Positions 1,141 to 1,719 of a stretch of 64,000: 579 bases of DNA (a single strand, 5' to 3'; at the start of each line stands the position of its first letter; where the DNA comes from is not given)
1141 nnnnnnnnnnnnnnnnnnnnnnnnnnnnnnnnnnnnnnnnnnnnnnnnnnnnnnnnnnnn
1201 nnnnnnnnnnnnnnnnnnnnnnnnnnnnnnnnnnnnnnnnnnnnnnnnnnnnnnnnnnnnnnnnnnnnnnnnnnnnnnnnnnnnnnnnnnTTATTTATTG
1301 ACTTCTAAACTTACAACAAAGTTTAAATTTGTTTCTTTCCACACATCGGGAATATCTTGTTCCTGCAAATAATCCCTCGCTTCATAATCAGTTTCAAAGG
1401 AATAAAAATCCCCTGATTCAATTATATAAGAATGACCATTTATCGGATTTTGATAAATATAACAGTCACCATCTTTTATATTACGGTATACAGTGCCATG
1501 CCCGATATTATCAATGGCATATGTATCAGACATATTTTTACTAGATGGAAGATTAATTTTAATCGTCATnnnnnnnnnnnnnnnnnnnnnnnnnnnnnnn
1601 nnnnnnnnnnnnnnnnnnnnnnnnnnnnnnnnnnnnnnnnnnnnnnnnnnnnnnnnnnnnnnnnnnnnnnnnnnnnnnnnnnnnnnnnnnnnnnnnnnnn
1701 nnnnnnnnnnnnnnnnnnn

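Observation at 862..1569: Uncharacterised pre-early ORFs between dmp and A1 as host-takeover or anti-defence candidates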

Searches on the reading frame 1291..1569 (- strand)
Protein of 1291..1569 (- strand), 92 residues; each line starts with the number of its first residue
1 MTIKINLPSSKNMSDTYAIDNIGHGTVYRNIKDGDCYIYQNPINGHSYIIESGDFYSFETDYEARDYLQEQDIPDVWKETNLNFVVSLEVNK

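Call 4: search_protein_families(library=pfam, proteins=[window:1291-1569:-], max_evalue=1)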
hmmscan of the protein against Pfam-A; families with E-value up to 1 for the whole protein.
window:1291-1569:- (92 aa): 0 families

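Call 5: search_protein_families(library=phrogs, proteins=[window:1291-1569:-], max_evalue=0.01)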
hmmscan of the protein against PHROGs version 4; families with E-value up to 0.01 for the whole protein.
window:1291-1569:- (92 aa): 1 family
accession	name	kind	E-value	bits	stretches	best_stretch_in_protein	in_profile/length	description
phrog_23906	-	unknown function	6.4e-48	161.9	1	1-92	1-92/92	-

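Call 10: search_dna_similar(query=window:1291-1569:-, collection=phages, mode=protein, max_rows=40, rows=spread, max_evalue=0.001)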
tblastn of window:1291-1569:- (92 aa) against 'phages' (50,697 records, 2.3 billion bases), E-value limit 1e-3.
Records with a match: 32; places in all: 38; records where one place covers at least 80% of the query: 32.
Best place of each record, by identity: >=99% 1; 95-99% 1; 80-90% 2; 60-80% 16; <60% 12.
By first word of the organism name: Klebsiella 12; Escherichia 10; Salmonella 8; Campylobacter 1; Escherchia 1.
By host as written in the record: - 7; Klebsiella pneumoniae 7; Escherichia coli 4; Salmonella enterica serotype Enteritidis E2331 3; Salmonella enterica subsp. enterica serovar Typhimurium 2; Salmonella enterica subsp. enterica serovar Choleraesuis ATCC 13312 2; Escherichia coli K-12 2; Salmonella enterica subsp. enterica serovar Typhimurium KCTC 1425 1; and 4 more.
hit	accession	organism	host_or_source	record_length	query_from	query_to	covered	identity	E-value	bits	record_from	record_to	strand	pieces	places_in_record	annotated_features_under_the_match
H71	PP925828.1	Escherichia phage SpoonbillGilly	Escherichia coli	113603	1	92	100%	100.0%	2e-56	191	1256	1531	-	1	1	hypothetical protein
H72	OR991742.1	Salmonella phage STK8t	Salmonella enterica subsp. enterica ...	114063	1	92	100%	97.8%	3e-55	188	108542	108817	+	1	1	hypothetical protein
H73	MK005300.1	Salmonella phage STG2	Salmonella enterica subsp. enterica ...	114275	1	92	100%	81.5%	1e-44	158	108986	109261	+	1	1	hypothetical protein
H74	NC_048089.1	Salmonella phage STG2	Salmonella enterica subsp. enterica ...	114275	1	92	100%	81.5%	1e-44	158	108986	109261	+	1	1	hypothetical protein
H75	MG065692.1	Campylobacter phage C13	Campylobacter jejuni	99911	1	92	100%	73.9%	4e-42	150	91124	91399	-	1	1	record has no annotation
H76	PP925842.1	Escherichia phage KookSpook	Escherichia coli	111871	1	92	100%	73.9%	1e-41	149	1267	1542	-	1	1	hypothetical protein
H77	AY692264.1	Escherichia phage T5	-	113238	1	92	100%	73.9%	2e-41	149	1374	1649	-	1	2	left terminal repeat (TR); comprises first-step-transfer (FST) DNA; ... | hypothetical protein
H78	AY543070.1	Escherichia phage T5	-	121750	1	92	100%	73.9%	2e-41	149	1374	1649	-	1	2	left terminal repeat (TR); comprises first-step-transfer (FST) DNA; ... | hypothetical protein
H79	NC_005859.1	Escherichia phage T5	Escherichia coli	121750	1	92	100%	73.9%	2e-41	149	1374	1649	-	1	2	left terminal repeat (TR); comprises first-step-transfer (FST) DNA; ... | hypothetical protein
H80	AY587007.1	Escherichia phage T5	-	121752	1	92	100%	73.9%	2e-41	149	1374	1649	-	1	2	left terminal repeat (TR) | ORF003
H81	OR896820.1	Escherchia phage Stokescottia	Escherichia coli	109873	1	92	100%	71.7%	7e-39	141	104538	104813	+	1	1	hypothetical protein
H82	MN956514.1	Salmonella phage L6jm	Salmonella enterica subsp. enterica ...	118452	1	92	100%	71.7%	7e-39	141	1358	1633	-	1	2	hypothetical protein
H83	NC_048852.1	Salmonella phage L6jm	Salmonella enterica subsp. enterica ...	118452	1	92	100%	71.7%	7e-39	141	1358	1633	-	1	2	hypothetical protein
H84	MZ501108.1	Escherichia phage TrudiGerster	Escherichia coli K-12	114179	1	89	97%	74.2%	1e-39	144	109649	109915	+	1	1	hypothetical protein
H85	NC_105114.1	Escherichia phage TrudiGerster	Escherichia coli K-12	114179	1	89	97%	74.2%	1e-39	144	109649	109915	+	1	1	hypothetical protein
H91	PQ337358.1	Klebsiella phage Sealy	Klebsiella pneumoniae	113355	1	89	97%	42.2%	2e-15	75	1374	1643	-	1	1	hypothetical protein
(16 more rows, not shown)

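Call 18: find_homologous_proteins(query=window:1291-1569:-)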
Query window:1291-1569:- (92 aa): 7 proteins with E <= 0.001 among 8 candidates.
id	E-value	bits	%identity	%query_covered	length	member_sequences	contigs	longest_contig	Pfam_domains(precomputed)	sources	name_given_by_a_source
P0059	2.6e-55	202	98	100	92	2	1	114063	-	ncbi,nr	ncbi:hypothetical protein STK8t_180 [Salmonella phage STK8t]|nr:hypothetical protein STK8t_180 [Salm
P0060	2.9e-44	167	82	100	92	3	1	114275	-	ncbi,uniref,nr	ncbi:hypothetical protein STG2_152 [Salmonella phage STG2]|uniref:Uncharacterized protein n=1 Tax=Sa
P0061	2.7e-41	157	75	100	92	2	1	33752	-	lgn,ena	-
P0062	2.0e-39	151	73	100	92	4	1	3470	-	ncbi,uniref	ncbi:hypothetical protein [Enterococcus faecalis]|uniref:hypothetical protein n=1 Tax=Enterococcus f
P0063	3.8e-39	150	74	97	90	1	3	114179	-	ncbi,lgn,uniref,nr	ncbi:hypothetical protein bas27_0194 [Escherichia phage TrudiGerster]|uniref:Uncharacterized protein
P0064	4.4e-36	141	70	100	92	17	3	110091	-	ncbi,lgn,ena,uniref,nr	ncbi:hypothetical protein HOT63_gp082 [Salmonella phage S131]|uniref:Uncharacterized protein n=2 Tax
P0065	7.1e-36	140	71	100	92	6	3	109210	-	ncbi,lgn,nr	ncbi:hypothetical protein AZ23E_1190 [Escherichia coli phage AZ23]|nr:hypothetical protein AZ23E_119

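Call 40: search_protein_families(library=padloc, proteins=[window:1291-1569:-], max_evalue=1)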
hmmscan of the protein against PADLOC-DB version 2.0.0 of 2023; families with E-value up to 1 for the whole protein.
window:1291-1569:- (92 aa): 0 families

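Call 42: search_solved_structures(query=A2, max_evalue=10)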
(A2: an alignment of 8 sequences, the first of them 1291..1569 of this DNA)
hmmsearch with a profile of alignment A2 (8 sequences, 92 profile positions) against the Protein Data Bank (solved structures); distinct sequences matched with E-value up to 10: 3.
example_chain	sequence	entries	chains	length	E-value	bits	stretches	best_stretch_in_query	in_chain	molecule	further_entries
7awz_A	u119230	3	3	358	0.00034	24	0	26-56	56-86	Scone-E | SconeE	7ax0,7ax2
7awy_A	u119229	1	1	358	0.0064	19.9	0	26-54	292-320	Scone-R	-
7jph_B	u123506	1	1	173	1.4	12.4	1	11-57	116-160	Envelope glycoprotein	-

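Call 44: get_annotated_region(hit=H91, flank=2500)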
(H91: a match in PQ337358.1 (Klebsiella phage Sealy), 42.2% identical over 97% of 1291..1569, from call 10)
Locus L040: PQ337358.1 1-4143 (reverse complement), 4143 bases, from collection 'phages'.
description: Klebsiella phage Sealy, complete genome.
organism: Klebsiella phage Sealy (NCBI taxid 3374124)
taxonomy: Viruses
host: Klebsiella pneumoniae; source: surface water, College Station TX USA; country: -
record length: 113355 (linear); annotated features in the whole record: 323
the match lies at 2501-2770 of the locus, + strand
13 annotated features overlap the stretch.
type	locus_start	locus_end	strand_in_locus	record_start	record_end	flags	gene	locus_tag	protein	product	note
CDS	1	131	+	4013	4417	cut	-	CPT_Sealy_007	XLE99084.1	A2 protein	-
regulatory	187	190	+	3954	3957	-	-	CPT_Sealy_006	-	ribosome_binding_site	-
CDS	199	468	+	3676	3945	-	-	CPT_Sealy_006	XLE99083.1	hypothetical protein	-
regulatory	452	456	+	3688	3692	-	-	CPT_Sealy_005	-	ribosome_binding_site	-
CDS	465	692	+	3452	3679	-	-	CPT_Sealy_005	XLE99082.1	hypothetical protein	-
regulatory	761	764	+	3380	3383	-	-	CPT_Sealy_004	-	ribosome_binding_site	-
CDS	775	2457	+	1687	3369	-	-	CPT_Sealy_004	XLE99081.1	A1 protein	-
regulatory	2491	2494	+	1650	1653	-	-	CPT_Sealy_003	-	ribosome_binding_site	-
CDS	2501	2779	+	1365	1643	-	-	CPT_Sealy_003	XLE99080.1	hypothetical protein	-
regulatory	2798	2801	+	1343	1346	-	-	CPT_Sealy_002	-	ribosome_binding_site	-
CDS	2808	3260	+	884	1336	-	-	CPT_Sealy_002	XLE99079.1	hypothetical protein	-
regulatory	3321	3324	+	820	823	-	-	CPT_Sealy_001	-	ribosome_binding_site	-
CDS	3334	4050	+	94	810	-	-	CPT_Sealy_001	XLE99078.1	deoxynucleotide 5'-monophosphatase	-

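Call 47: find_homologous_proteins(query=A4, max_evalue=0.01)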
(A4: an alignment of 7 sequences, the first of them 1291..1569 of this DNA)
Query A4 (7 sequences) (92 aa, profile of the alignment): 30 proteins with E <= 0.01 among 86 candidates.
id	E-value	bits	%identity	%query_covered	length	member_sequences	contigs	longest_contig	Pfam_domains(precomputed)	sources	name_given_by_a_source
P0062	3.6e-34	135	73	100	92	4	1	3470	-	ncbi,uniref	ncbi:hypothetical protein [Enterococcus faecalis]|uniref:hypothetical protein n=1 Tax=Enterococcus f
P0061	3.2e-33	132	75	100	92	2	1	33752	-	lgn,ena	-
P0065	5.8e-33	131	71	100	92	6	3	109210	-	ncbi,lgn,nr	ncbi:hypothetical protein AZ23E_1190 [Escherichia coli phage AZ23]|nr:hypothetical protein AZ23E_119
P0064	9.9e-33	130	70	100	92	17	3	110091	-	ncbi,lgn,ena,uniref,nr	ncbi:hypothetical protein HOT63_gp082 [Salmonella phage S131]|uniref:Uncharacterized protein n=2 Tax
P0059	6.6e-32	127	98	100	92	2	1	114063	-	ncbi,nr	ncbi:hypothetical protein STK8t_180 [Salmonella phage STK8t]|nr:hypothetical protein STK8t_180 [Salm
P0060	1.3e-31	127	82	100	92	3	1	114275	-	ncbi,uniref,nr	ncbi:hypothetical protein STG2_152 [Salmonella phage STG2]|uniref:Uncharacterized protein n=1 Tax=Sa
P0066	3.5e-31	125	67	100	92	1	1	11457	-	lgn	-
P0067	4.6e-28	115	40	97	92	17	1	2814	-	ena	-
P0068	9.2e-28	114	-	-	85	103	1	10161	-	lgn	-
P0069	1.8e-27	113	40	97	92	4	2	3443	-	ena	-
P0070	2.1e-27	113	-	-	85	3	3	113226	-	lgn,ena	-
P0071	3.4e-27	112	26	29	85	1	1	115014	-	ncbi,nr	ncbi:hypothetical protein YZUL1_24 [Citrobacter phage YZU-L1]|nr:hypothetical protein YZUL1_24 [Citr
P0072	5.5e-27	112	26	29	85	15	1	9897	-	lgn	-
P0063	8.7e-27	111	74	97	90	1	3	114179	-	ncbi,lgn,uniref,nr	ncbi:hypothetical protein bas27_0194 [Escherichia phage TrudiGerster]|uniref:Uncharacterized protein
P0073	2.2e-26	110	43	97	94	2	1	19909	-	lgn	-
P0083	1.4e-16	78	-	-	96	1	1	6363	-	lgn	-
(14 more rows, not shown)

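Call 56: predict_structure(alignment_id=A5)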
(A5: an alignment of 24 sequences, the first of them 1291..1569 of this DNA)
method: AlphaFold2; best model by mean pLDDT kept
length: 92 residues; sequences in the alignment: 24
mean_pLDDT: 82.8   pTM: 0.69
mean pLDDT of the five models: 82.8, 82.8, 82.8, 82.7, 82.3
residues with pLDDT >= 90: 49; 70-90: 27; 50-70: 6; < 50: 10
segments of 3 or more residues with pLDDT < 50: 2-4, 6-12
pLDDT, mean of each block of 10 residues (from residue 1): 47 74 91 90 91 90 93 92 81 61
secondary structure, 60 per line:
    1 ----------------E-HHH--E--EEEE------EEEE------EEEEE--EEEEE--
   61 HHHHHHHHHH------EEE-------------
elements in order: E27-30 E37-40 E47-51 E54-58 H61-70 E77-79

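Call 62: fold_search(model_id=the predicted structure, library=viral)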
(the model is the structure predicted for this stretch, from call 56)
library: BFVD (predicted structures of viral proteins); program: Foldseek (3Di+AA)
matches with E <= 10: 938; with E <= 0.001: 3
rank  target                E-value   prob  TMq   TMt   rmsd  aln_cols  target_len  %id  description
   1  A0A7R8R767            1.9e-08  1.00  0.81  0.81   7.9        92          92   40  Uncharacterized protein [Klebsiella phage vB_KppS-Anoxic]
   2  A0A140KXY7            3.0e-04  1.00  0.71  0.76   3.4        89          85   25  Uncharacterized protein [Yersinia phage phiR2-01]
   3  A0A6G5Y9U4            6.8e-04  1.00  0.65  0.63   8.2        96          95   20  (no name in the UniProt tables at hand)
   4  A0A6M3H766            6.9e-03  1.00  0.64  0.73   6.4        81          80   17  (no name in the UniProt tables at hand)
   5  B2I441                1.5e-02  1.00  0.55  0.55   7.5        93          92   17  Uncharacterized protein [Escherichia phage Eps7]
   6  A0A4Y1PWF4            2.6e-02  1.00  0.64  0.61   3.5        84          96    8  (no name in the UniProt tables at hand)
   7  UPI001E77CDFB         2.9e-02  0.99  0.44  0.51   5.8        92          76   14  (no name look-up for this kind of identifier)
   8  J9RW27                3.7e-02  0.98  0.41  0.48   7.1        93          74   14  Uncharacterized protein [Escherichia phage ECBP2]
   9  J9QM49                4.6e-02  1.00  0.53  0.56   3.2        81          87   17  Uncharacterized protein [Pectobacterium phage My1]
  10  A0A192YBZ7            4.6e-02  0.99  0.42  0.49   4.1        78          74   18  Uncharacterized protein [Morganella phage vB_MmoP_MP2]
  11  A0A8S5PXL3            8.7e-02  0.98  0.46  0.49   3.4        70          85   13  Uncharacterized protein [Siphoviridae sp. ct2vX3]
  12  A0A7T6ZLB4            1.0e-01  0.85  0.36  0.39   6.0        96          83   12  (no name in the UniProt tables at hand)
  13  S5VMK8                1.1e-01  1.00  0.40  0.23   1.3        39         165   26  Uncharacterized protein [Pseudomonas phage PaBG]
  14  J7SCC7                1.2e-01  0.89  0.44  0.47   6.7        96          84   11  Uncharacterized protein [Pseudomonas phage tf]
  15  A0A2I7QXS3            1.3e-01  0.80  0.39  0.37  12.7       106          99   12  (no name in the UniProt tables at hand)
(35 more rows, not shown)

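Call 70: search_dna_similar(query=L040:2808-3257:+, collection=phages, mode=protein, max_rows=30, rows=spread, max_evalue=0.01)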
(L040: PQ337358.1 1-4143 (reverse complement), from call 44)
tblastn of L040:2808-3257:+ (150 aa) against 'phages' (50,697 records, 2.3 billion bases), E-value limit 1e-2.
Records with a match: 84; places in all: 88; records where one place covers at least 80% of the query: 82.
Best place of each record, by identity: >=99% 1; 95-99% 57; 90-95% 19; 80-90% 2; <60% 5.
By first word of the organism name: Klebsiella 78; Serratia 2; Klebseilla 1; Bacteriophage 1; Pantoea 1; Erwinia 1.
By host as written in the record: Klebsiella pneumoniae 24; Klebsiella pneumoniae K42 8; Klebsiella pneumoniae K47 6; Raoultella planticola K57 (synonym: Klebsiella planticola) 5; - 5; Klebsiella pneumoniae K21 4; Klebsiella pneumoniae K46 3; Klebsiella pneumoniae Kpn13 3; and 22 more.
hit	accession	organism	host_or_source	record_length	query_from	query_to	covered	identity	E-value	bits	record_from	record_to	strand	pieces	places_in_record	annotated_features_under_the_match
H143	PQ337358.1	Klebsiella phage Sealy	Klebsiella pneumoniae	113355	1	150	100%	100.0%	4e-94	302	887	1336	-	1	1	hypothetical protein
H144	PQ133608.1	Klebsiella phage P5010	Klebsiella pneumoniae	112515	1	150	100%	98.0%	7e-93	298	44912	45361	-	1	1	hypothetical protein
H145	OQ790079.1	Klebsiella phage Kpn02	Klebsiella pneumoniae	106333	1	150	100%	96.7%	3e-92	297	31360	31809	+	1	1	hypothetical protein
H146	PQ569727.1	Klebsiella phage vB_Kpl_K7_rec27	Raoultella planticola K57 (synonym: ...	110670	1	150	100%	96.7%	3e-92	297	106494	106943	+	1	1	hypothetical protein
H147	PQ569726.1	Klebsiella phage vB_Kpl_K7_rec26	Raoultella planticola K57 (synonym: ...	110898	1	150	100%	96.7%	3e-92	297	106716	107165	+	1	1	hypothetical protein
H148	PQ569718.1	Klebsiella phage vB_Kpn_K7_rec19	Klebsiella pneumoniae K47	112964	1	150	100%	96.7%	3e-92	297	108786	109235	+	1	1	hypothetical protein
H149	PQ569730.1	Klebsiella phage vB_Kpn_K7_rec4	Klebsiella pneumoniae K21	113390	1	150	100%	96.7%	3e-92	297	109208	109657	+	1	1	hypothetical protein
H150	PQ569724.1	Klebsiella phage vB_Kpl_K7_rec24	Raoultella planticola K57 (synonym: ...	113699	1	150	100%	96.7%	3e-92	297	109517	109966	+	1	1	hypothetical protein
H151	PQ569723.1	Klebsiella phage vB_Kpl_K7_rec23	Raoultella planticola K57 (synonym: ...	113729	1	150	100%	96.7%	3e-92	297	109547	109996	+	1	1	hypothetical protein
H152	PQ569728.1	Klebsiella phage vB_Kpn_K7_rec2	Klebsiella pneumoniae K21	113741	1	150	100%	96.7%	3e-92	297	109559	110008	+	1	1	hypothetical protein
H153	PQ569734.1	Klebsiella phage vB_Kpn_K7_rec8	Klebsiella pneumoniae K42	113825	1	150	100%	96.7%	3e-92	297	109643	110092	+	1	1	hypothetical protein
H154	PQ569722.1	Klebsiella phage vB_Kpn_K7_rec22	Klebsiella pneumoniae K47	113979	1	150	100%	96.7%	3e-92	297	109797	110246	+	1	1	hypothetical protein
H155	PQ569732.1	Klebsiella phage vB_Kpn_K7_rec6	Klebsiella pneumoniae K42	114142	1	150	100%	96.7%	3e-92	297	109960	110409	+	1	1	hypothetical protein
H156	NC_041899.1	Klebsiella phage vB_Kpn_IME260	Klebsiella pneumoniae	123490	1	150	100%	96.7%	3e-92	297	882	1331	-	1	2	repeat_region | hypothetical protein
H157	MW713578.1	Klebsiella phage Shaphc-TDM-1124-4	Klebsiella pneumoniae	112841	1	150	100%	96.0%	9e-92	295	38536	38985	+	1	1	hypothetical protein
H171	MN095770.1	Serratia phage Slocum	Serratia marcescens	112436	1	150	100%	30.5%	2e-3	43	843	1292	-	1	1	terminal repeat region predicted by PhageTerm | hypothetical protein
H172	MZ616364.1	Erwinia phage KEY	Erwinia amylovora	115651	1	103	69%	33.0%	9e-5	47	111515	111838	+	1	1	hypothetical protein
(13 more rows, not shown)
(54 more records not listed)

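Call 71: get_annotated_region(hit=H171, flank=2500)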
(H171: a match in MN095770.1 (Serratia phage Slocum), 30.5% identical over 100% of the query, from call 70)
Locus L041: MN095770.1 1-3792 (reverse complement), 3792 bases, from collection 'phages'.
description: Serratia phage Slocum, complete genome.
organism: Serratia phage Slocum (NCBI taxid 2601679)
taxonomy: Viruses; Duplodnaviria; Heunggongvirae; Uroviricota; Caudoviricetes; Demerecviridae
host: Serratia marcescens; source: wastewater treatment plant; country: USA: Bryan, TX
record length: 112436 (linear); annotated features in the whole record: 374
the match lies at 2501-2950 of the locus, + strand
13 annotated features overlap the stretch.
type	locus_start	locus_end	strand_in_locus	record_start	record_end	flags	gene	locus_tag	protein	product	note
repeat_region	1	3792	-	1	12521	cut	-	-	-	-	terminal repeat region predicted by PhageTerm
CDS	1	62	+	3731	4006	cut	-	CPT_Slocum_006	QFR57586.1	hypothetical protein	YP_006833.1 locus_tag=T5.005 protein=hypothetical protein, e=3.96468e-9; hypothetical conserved protein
regulatory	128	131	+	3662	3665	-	-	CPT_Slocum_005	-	ribosome_binding_site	CPT_Slocum_005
CDS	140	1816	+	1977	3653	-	-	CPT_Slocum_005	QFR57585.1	A1 protein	YP_006832.1 gene=A1 locus_tag=T5.004 protein=A1, e=0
regulatory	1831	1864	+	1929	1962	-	-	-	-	terminator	-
regulatory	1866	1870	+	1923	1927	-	-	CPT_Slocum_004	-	ribosome_binding_site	CPT_Slocum_004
CDS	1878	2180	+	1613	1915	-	-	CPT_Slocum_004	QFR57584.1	hypothetical protein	hypothetical novel protein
regulatory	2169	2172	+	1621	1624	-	-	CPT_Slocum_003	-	ribosome_binding_site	CPT_Slocum_003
CDS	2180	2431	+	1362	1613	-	-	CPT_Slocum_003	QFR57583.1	hypothetical protein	hypothetical novel protein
regulatory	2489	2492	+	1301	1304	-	-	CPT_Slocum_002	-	ribosome_binding_site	CPT_Slocum_002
CDS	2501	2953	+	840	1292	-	-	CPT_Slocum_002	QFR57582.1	hypothetical protein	hypothetical novel protein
regulatory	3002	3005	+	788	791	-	-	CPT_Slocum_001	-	ribosome_binding_site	CPT_Slocum_001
CDS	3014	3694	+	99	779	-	-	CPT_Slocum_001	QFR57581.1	deoxynucleoside-5-monophosphatase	YP_006829.1 gene=dmp locus_tag=T5.001 protein=deoxynucleoside-5-monophosphatase, e=8.72852e-89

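Call 72: get_annotated_region(hit=H172, flank=2500)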
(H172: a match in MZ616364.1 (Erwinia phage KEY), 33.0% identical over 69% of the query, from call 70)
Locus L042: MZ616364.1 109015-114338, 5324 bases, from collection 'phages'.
description: Erwinia phage KEY, complete genome.
organism: Erwinia phage KEY (NCBI taxid 2821255)
taxonomy: Viruses; Duplodnaviria; Heunggongvirae; Uroviricota; Caudoviricetes; Demerecviridae; Markadamsvirinae
host: Erwinia amylovora; source: fire blight affected quince and pear trees; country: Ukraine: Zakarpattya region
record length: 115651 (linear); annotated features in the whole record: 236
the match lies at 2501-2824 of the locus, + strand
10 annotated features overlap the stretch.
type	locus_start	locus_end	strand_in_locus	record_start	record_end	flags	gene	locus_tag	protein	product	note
CDS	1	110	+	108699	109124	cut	-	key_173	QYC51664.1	putative A2 protein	-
CDS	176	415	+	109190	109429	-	-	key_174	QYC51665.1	hypothetical protein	-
CDS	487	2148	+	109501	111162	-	-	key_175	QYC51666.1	putative A1 protein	-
CDS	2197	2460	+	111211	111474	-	-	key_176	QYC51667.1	hypothetical protein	-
CDS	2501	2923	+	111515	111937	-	-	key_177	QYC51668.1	hypothetical protein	-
CDS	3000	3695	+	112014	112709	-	-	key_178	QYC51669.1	deoxynucleoside-5'-monophosphatase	-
CDS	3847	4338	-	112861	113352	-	-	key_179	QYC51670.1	putative HNH endonuclease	-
CDS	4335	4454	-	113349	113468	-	-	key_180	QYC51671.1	hypothetical protein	-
CDS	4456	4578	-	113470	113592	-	-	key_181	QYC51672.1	hypothetical protein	-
CDS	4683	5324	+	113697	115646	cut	-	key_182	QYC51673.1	putative receptor-binding tail protein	-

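Call 82: find_encoding_contigs(protein=P0083, flank=3000, max_places=3)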
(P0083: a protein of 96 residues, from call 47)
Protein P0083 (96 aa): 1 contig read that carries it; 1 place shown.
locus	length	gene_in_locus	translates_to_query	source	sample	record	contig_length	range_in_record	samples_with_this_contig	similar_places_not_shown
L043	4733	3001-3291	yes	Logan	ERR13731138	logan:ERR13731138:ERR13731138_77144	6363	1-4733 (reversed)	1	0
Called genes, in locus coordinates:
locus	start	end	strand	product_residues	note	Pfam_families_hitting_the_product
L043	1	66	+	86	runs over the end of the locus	PF23801:DUF7177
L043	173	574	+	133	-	PF26822:Phage_T5_A2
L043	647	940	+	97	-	-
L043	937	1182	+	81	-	PF26907:Phage_Bf23_A1 (weak)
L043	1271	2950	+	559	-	-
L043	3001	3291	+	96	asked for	-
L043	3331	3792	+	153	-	-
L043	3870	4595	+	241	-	PF26880:Phage_T5_dNMPase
